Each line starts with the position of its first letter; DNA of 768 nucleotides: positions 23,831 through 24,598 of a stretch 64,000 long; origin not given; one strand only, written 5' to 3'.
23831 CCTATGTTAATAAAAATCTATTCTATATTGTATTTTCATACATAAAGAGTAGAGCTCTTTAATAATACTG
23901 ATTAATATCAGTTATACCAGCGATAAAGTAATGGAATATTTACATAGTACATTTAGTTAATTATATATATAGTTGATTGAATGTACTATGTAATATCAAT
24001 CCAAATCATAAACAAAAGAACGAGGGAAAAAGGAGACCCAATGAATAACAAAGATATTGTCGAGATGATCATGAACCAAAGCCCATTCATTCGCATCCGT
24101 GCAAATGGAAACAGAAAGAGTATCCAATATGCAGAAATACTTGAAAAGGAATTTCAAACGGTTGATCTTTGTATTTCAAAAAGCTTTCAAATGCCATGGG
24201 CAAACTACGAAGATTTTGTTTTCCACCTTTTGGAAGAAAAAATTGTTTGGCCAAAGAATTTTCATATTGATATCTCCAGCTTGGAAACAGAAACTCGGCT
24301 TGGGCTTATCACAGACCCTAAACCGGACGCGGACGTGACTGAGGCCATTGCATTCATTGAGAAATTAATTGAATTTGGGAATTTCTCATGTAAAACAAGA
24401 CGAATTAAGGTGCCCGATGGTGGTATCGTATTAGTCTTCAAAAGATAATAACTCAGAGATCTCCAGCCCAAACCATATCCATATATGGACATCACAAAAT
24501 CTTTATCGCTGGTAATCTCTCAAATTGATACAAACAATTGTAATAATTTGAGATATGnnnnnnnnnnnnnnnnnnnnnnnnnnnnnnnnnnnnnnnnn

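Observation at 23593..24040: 448-bp non-coding island with four copies of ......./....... arranged as palindromes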

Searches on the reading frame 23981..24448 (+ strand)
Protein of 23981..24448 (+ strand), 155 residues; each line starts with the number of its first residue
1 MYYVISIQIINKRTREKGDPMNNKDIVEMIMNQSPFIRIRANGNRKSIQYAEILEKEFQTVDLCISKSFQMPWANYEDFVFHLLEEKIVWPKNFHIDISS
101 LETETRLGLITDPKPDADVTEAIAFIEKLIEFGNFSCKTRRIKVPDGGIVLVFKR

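Call 10: search_protein_families(library=pfam, proteins=[window:24041-24448:+], max_evalue=0.01)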
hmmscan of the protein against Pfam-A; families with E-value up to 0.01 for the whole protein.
window:24041-24448:+ (135 aa): 0 families

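Call 11: find_homologous_proteins(query=window:24041-24448:+)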
Query window:24041-24448:+ (135 aa): 2 proteins with E <= 0.001 among 16 candidates.
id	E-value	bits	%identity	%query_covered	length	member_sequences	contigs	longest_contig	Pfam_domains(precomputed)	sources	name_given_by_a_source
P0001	5.2e-84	297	99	100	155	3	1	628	-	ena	-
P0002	2.6e-49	185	66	99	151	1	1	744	-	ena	-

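Call 12: find_encoding_contigs(protein=P0002, flank=10000)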
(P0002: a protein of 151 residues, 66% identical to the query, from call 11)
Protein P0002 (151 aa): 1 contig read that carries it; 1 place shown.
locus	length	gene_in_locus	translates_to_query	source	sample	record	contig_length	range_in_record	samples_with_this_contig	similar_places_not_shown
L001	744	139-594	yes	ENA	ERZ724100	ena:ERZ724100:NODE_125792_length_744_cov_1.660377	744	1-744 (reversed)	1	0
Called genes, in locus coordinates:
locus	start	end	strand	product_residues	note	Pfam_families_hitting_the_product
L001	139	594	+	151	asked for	-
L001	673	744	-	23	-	?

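Call 13: find_encoding_contigs(protein=P0001, flank=10000)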
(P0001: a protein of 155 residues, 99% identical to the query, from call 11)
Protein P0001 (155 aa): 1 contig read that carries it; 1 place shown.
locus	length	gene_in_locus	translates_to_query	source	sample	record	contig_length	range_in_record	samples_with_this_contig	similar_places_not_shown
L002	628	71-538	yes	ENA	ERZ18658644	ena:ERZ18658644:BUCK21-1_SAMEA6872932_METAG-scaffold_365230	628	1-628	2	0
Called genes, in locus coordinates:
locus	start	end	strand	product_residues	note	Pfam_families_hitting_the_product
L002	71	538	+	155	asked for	-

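Call 45: predict_structure(alignment_id=A5)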
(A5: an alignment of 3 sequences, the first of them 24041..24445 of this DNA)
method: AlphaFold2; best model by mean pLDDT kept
length: 135 residues; sequences in the alignment: 3
mean_pLDDT: 44.0   pTM: 0.31
mean pLDDT of the five models: 44.0, 43.4, 43.3, 41.0, 37.6
residues with pLDDT >= 90: 0; 70-90: 0; 50-70: 45; < 50: 90
segments of 3 or more residues with pLDDT < 50: 1-46, 69-74, 91-97, 109-135
pLDDT, mean of each block of 10 residues (from residue 1): 37 37 29 35 48 59 52 50 53 49 52 44 35 27
secondary structure, 60 per line:
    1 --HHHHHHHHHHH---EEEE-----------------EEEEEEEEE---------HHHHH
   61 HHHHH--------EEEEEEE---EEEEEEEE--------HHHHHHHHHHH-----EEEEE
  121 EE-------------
elements in order: H3-13 E17-20 E38-46 H56-65 E74-80 E84-91 H100-110 E116-122
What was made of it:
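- Tried and rejected: AlphaFold with class A alone was unusable (pLDDT 44; call 45).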

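Call 46: search_protein_representatives(alignment_id=A5)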
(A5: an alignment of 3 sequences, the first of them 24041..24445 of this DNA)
Query: 3 sequences, 152 profile positions. Proteins with E-value up to 0.001 (for the whole library): 3; up to 1e-10: 1; up to 1e-30: 1. The best 3 are listed.
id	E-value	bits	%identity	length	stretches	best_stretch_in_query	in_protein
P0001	7.1e-92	321.5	-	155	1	1-152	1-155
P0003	5.2e-05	39.5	-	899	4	42-79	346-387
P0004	4.9e-04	36.3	-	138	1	18-134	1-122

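Call 58: search_protein_families(library=padloc, proteins=[window:24041-24445:+], max_evalue=1)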
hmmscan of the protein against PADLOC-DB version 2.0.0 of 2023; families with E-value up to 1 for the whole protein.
seq(135 aa): 0 families

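Call 59: search_protein_families(library=phrogs, proteins=[window:24041-24445:+], max_evalue=1)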
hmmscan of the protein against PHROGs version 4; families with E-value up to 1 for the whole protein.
seq(135 aa): 0 families

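Call 60: search_protein_families(library=pfam, proteins=[window:24041-24445:+], max_evalue=1)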
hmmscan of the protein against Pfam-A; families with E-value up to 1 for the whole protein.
seq(135 aa): 0 families
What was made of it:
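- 24041..24448 (+): Hypervariable orphan ORF, 135 aa (class A allele). There are no Pfam, PHROG or PADLOC hits (calls 10, 58-60).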

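Call 79: predict_structure(alignment_id=A8)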
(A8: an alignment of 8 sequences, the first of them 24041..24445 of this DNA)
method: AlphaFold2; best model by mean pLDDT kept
length: 135 residues; sequences in the alignment: 8
mean_pLDDT: 77.3   pTM: 0.74
mean pLDDT of the five models: 77.3, 76.4, 73.7, 68.7, 67.1
residues with pLDDT >= 90: 5; 70-90: 101; 50-70: 28; < 50: 1
segments of 3 or more residues with pLDDT < 50: none
pLDDT, mean of each block of 10 residues (from residue 1): 76 86 79 62 65 75 82 88 85 76 84 70 76 73
secondary structure, 60 per line:
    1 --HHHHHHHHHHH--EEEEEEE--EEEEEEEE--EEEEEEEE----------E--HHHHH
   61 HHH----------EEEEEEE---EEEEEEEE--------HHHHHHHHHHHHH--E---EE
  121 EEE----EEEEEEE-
elements in order: H3-13 E16-22 E25-32 E35-42 H56-63 E74-80 E84-91 H100-112 E119-123 E128-134
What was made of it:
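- On Type I toxin-antitoxin (hok-like): The product is 135-157 aa and predicted to be a soluble alpha/beta protein (call 79).
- AlphaFold confidence rises from pLDDT 44 to 77 when the three classes are aligned together (calls 45, 79).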

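Call 83: fold_search(model_id=the predicted structure, library=pdb)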
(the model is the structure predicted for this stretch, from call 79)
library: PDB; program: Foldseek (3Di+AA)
matches with E <= 10: 1517; with E <= 0.001: 0
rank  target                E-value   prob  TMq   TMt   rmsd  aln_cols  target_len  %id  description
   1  4l6p_C                1.9e-02  0.77  0.27  0.16  11.7       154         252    8  Structure of C22Y Mutant PCNA protein defective in DNA mismatch repair (released 2014-10-01)
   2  3v62_B                2.1e-02  0.60  0.25  0.15  12.2       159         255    6  Structure of the S. cerevisiae Srs2 C-terminal domain in complex with PCNA conjugated to SUMO on lysine 164 (released 2012-02-29)
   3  3tbl_B                2.5e-02  0.80  0.28  0.16  13.0       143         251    8  Structure of Mono-ubiquitinated PCNA: Implications for DNA Polymerase Switching and Okazaki Fragment Maturation (released 2012-05-23)
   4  3fds_D                2.6e-02  0.77  0.28  0.17  12.6       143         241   10  Structural insight into recruitment of translesion DNA polymerase Dpo4 to sliding clamp PCNA (released 2009-01-20)
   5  7bup_C                2.9e-02  0.72  0.27  0.16  12.4       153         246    9  Crystal structure of PCNA from pathogenic yeast Candida albicans (released 2021-02-17)
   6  8dr4_F                3.3e-02  0.72  0.27  0.15  12.5       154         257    8  Open state of RFC:PCNA bound to a 3' ss/dsDNA junction (DNA2) without NTD (released 2022-08-17)
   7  5jne_H                3.3e-02  0.63  0.26  0.15  11.8       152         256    8  E2-SUMO-Siz1 E3-SUMO-PCNA complex (released 2016-08-10)
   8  5t9d_C                3.6e-02  0.66  0.27  0.16  12.4       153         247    8  Structure of PCNA acetylated on K20 (released 2017-04-05)
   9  6cx4                  3.6e-02  0.57  0.25  0.15  12.2       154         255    7  V180A Mutant of Yeast PCNA (released 2018-04-11)
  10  1sxj_G                3.9e-02  0.63  0.27  0.15  11.7       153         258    8  Crystal Structure of the Eukaryotic Clamp Loader (Replication Factor C, RFC) Bound to the DNA Sliding Clamp (Prolifera (released 2004-06-22)
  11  7bup_B                4.3e-02  0.63  0.27  0.15  12.4       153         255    9  Crystal structure of PCNA from pathogenic yeast Candida albicans (released 2021-02-17)
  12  3v60_B                4.3e-02  0.63  0.26  0.15  12.4       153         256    8  Structure of S. cerevisiae PCNA conjugated to SUMO on lysine 164 (released 2012-02-29)
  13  2io4_D                4.8e-02  0.66  0.27  0.16  13.6       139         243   10  Crystal structure of PCNA12 dimer from Sulfolobus solfataricus. (released 2008-04-08)
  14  5jne_D                4.8e-02  0.23  0.22  0.13  19.2       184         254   10  E2-SUMO-Siz1 E3-SUMO-PCNA complex (released 2016-08-10)
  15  3ifv_C                5.1e-02  0.63  0.26  0.16  10.6       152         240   10  Crystal structure of the Haloferax volcanii proliferating cell nuclear antigen (released 2009-09-01)
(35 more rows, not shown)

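Call 86: fold_search(model_id=the predicted structure, library=viral)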
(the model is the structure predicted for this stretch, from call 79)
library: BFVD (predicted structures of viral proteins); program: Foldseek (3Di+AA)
matches with E <= 10: 909; with E <= 0.001: 0
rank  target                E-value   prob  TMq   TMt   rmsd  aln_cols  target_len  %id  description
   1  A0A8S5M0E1            2.3e-02  0.44  0.26  0.20  17.2       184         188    9  DNA polymerase III beta subunit, C-terminal domain [Siphoviridae sp. ctr0N4]
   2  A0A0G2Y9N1            2.6e-02  0.89  0.29  0.16  13.2       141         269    8  Proliferating cell nuclear antigen [Acanthamoeba polyphaga mimivirus Kroon]
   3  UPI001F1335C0         2.7e-02  0.96  0.26  0.30   5.4        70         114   14  (no name look-up for this kind of identifier)
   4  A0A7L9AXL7            3.0e-02  0.51  0.27  0.07  15.5       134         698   12  Uncharacterized protein [Pyramimonas orientalis virus]
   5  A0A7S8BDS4            4.0e-02  0.57  0.27  0.15  13.4       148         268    8  Proliferating cell nuclear antigen [Medusavirus stheno T3]
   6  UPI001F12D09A         4.2e-02  0.87  0.25  0.27   6.6        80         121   11  (no name look-up for this kind of identifier)
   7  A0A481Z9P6            4.5e-02  0.77  0.26  0.14  13.3        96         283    9  Proliferating cell nuclear antigen [Pithovirus LCPAC304]
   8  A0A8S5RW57            4.5e-02  0.72  0.28  0.30  10.8       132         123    9  Uncharacterized protein [Siphoviridae sp. ctHip2]
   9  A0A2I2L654            5.0e-02  0.41  0.25  0.15  16.2       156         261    8  30S ribosomal protein S4e [Orpheovirus IHUMI-LCC2]
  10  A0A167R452            5.3e-02  0.51  0.25  0.15  14.3       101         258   14  Proliferating cell nuclear antigen [Powai lake megavirus]
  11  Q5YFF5                8.3e-02  0.60  0.27  0.21   5.7        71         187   17  Uncharacterized protein [Singapore grouper iridovirus]
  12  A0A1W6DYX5            8.3e-02  0.41  0.25  0.17  13.0       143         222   10  Sliding clamp [Aeromonas phage phiA8-29]
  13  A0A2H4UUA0            8.8e-02  0.47  0.28  0.13  15.5       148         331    9  Proliferating cell nuclear antigen [Bodo saltans virus]
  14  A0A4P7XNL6            9.3e-02  0.54  0.27  0.26  12.7       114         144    8  (no name in the UniProt tables at hand)
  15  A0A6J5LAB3            1.0e-01  0.93  0.33  0.52   4.0        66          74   21  Uncharacterized protein [uncultured Caudovirales phage]
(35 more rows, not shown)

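Call 95: find_homologous_proteins(query=A8, max_evalue=0.01)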
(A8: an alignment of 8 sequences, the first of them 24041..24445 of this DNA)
Query A8 (8 sequences) (135 aa, profile of the alignment): 5 proteins with E <= 0.01 among 306 candidates.
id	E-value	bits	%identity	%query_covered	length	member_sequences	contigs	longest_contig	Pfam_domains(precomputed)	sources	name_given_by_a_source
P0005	9.1e-69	248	-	-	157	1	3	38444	-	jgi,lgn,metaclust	metaclust:\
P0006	2.9e-67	244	-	-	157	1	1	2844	-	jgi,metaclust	metaclust:\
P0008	8.0e-67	242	-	-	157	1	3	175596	-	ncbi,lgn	-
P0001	8.1e-45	171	99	100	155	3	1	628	-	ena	-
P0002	3.4e-40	156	66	99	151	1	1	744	-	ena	-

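Call 102: find_encoding_contigs(protein=window:23981-24448:+, flank=2000, max_places=6)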
Protein window:23981-24448:+ (155 aa): 5 contigs read that carry it; 4 places shown.
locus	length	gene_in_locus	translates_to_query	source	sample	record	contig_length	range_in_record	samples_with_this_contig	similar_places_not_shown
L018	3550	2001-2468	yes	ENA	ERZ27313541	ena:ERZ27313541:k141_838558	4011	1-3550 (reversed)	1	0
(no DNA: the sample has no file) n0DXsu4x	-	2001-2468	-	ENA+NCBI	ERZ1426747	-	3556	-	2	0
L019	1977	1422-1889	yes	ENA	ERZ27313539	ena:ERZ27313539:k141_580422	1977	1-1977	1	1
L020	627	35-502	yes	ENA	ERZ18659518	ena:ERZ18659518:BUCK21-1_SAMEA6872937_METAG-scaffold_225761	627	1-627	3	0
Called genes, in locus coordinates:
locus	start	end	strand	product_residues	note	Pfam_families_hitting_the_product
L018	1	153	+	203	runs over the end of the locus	?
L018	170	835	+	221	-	PF03167:UDG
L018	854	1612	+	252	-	PF00561:Abhydrolase_1, PF12146:Hydrolase_4, PF12697:Abhydrolase_6, PF03096:Ndr (weak)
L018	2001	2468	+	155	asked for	-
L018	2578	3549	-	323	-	?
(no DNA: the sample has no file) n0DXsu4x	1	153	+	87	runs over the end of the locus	?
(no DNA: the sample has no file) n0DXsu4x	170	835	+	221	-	PF03167:UDG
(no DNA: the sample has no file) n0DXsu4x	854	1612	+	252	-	PF00561:Abhydrolase_1, PF12146:Hydrolase_4, PF12697:Abhydrolase_6, PF03096:Ndr (weak)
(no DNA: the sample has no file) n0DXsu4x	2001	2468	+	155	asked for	-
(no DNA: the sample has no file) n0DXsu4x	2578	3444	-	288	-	?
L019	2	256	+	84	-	?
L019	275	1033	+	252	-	PF00561:Abhydrolase_1, PF12146:Hydrolase_4, PF12697:Abhydrolase_6, PF03096:Ndr (weak)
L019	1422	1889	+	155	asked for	-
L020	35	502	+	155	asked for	-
